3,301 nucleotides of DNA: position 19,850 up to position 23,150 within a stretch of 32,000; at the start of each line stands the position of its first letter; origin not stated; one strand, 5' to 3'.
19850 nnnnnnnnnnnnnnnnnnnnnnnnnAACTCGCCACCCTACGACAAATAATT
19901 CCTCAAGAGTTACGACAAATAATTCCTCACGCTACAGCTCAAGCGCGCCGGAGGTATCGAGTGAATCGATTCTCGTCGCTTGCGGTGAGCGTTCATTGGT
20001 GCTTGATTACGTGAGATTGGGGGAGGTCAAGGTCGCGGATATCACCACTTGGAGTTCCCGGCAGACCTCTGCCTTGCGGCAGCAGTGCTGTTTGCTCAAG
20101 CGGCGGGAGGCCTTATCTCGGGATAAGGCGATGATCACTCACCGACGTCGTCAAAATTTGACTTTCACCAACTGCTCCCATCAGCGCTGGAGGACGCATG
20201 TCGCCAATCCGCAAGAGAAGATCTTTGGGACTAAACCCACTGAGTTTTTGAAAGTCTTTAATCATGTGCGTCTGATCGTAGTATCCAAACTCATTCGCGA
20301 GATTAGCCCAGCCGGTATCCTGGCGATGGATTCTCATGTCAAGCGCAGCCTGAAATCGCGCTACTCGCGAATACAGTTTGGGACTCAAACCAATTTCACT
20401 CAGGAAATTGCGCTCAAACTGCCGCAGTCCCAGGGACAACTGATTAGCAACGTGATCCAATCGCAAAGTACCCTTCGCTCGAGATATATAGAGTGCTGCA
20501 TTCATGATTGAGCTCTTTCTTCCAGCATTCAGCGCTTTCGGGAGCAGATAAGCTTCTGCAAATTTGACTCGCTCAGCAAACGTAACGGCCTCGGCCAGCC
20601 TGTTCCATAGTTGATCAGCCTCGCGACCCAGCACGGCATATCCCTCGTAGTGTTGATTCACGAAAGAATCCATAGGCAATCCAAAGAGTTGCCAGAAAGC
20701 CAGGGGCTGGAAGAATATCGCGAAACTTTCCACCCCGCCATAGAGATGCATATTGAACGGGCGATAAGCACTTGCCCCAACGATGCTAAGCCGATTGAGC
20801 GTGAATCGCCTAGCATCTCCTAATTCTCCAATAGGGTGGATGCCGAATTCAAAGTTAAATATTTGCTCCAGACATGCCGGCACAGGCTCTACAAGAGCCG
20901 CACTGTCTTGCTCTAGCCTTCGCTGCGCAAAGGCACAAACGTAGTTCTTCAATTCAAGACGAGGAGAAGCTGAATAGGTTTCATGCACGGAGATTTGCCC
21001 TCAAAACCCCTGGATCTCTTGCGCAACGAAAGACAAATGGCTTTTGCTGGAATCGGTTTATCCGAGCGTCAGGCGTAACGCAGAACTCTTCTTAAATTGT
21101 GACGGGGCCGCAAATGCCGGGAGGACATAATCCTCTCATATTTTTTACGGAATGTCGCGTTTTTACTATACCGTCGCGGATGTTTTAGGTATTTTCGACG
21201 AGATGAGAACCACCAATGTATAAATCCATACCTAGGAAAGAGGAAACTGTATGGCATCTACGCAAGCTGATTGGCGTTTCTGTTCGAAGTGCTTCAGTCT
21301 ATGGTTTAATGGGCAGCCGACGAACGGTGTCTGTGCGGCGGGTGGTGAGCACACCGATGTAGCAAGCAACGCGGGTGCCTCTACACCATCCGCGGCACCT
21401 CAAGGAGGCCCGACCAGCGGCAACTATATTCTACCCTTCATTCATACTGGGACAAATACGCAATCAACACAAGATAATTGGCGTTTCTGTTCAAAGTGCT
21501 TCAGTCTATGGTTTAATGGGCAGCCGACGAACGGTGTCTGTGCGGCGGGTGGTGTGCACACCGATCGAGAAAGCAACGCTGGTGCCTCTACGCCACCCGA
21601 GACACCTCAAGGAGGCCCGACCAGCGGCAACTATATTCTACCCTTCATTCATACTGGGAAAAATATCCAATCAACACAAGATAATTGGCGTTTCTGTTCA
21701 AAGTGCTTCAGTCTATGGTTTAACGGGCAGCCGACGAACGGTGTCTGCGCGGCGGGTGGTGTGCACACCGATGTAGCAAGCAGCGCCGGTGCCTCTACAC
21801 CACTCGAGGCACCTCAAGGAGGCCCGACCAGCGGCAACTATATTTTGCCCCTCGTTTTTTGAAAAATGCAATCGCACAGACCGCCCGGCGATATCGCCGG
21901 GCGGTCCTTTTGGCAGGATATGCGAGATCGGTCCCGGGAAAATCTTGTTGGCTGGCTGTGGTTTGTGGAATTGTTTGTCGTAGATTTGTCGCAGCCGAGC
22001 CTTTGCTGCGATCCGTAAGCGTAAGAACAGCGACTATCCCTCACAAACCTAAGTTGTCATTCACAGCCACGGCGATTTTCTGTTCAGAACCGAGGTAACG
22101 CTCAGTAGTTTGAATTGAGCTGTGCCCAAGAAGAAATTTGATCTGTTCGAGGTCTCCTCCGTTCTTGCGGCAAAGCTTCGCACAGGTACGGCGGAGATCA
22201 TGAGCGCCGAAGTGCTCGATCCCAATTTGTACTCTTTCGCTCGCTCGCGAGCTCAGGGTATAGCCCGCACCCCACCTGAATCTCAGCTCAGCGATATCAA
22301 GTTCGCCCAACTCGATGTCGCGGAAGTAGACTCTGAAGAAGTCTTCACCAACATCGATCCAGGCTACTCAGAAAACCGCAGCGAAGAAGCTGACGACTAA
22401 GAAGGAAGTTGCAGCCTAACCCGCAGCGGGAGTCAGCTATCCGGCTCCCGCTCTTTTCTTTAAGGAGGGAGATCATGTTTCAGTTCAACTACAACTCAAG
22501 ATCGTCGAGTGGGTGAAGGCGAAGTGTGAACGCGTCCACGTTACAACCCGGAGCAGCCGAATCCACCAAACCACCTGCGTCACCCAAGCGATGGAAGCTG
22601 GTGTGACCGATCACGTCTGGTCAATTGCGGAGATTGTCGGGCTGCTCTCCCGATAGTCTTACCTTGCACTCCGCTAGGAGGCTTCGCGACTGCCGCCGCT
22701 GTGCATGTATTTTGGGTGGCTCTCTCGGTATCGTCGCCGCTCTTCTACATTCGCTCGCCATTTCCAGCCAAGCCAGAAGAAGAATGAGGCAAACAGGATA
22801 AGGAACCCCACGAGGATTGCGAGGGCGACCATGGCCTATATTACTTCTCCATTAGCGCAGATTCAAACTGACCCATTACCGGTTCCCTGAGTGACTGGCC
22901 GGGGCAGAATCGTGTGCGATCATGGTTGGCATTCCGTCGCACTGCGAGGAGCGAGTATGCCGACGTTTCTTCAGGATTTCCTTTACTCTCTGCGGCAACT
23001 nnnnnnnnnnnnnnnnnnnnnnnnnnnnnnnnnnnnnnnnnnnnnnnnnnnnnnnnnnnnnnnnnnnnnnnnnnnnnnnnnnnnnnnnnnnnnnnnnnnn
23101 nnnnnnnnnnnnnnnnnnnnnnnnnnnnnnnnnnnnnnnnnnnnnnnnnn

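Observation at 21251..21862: Protein built from three near-identical 207-bp repeats, each encoding a CxxC...C...H module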

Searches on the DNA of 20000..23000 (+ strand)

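Call 45: search_dna_similar(query=window:20000-23000:+, collection=plasmids, mode=near, max_rows=5)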
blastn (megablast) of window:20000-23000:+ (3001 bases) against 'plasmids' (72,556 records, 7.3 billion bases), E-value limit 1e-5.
No match.
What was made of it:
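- Tried and rejected: Plasmid search of the locus: no match (call 45).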

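Call 85: search_rna_families(source=window, start=20800, end=22400, threshold=evalue, max_evalue=1)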
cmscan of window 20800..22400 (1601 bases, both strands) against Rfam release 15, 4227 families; matches with E-value up to 1: 3.
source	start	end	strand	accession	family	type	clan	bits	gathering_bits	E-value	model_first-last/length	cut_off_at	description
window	21882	21903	+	RF01322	CRISPR-DR9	Gene; CRISPR;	-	21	45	0.13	5-26/37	no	CRISPR RNA direct repeat element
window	21882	21903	-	RF01322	CRISPR-DR9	Gene; CRISPR;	-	21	45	0.13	5-26/37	no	CRISPR RNA direct repeat element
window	21878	21912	-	RF02621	BSnc120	Gene; sRNA;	-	18.2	114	0.84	36-70/88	no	Brucella sRNA 120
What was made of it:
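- Tried and rejected: Rfam on the locus: only the palindromic hairpin at noise level (call 85).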

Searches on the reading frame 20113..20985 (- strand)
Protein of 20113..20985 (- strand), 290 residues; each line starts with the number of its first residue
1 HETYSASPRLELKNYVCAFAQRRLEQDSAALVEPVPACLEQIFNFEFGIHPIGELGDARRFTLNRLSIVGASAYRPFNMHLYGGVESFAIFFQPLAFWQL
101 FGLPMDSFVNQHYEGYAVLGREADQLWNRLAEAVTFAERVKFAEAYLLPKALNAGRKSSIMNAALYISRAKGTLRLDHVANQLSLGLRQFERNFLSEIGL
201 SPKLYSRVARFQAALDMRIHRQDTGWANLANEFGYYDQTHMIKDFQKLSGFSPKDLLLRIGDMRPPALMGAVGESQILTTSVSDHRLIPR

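Call 16: search_protein_families(library=pfam, proteins=[window:20113-20985:-], max_evalue=0.001)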
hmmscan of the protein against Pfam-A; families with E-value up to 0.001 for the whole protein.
window:20113-20985:- (290 aa): 3 families
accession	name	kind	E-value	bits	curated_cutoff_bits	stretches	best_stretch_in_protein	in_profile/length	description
PF12833.13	HTH_18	-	7.6e-11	42.6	33.6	1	180-256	2-77/80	Helix-turn-helix domain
PF00165.29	HTH_AraC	-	1.6e-07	31.7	26.6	1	226-257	11-41/42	Bacterial regulatory helix-turn-helix proteins, AraC family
PF20240.3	DUF6597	-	1.5e-06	28.6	27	1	7-113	4-102/103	Domain of unknown function (DUF6597)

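Call 58: search_protein_families(library=padloc, proteins=[window:20113-20985:-], max_evalue=0.01)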
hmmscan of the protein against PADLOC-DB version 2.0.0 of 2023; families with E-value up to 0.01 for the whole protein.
window:20113-20985:- (290 aa): 0 families
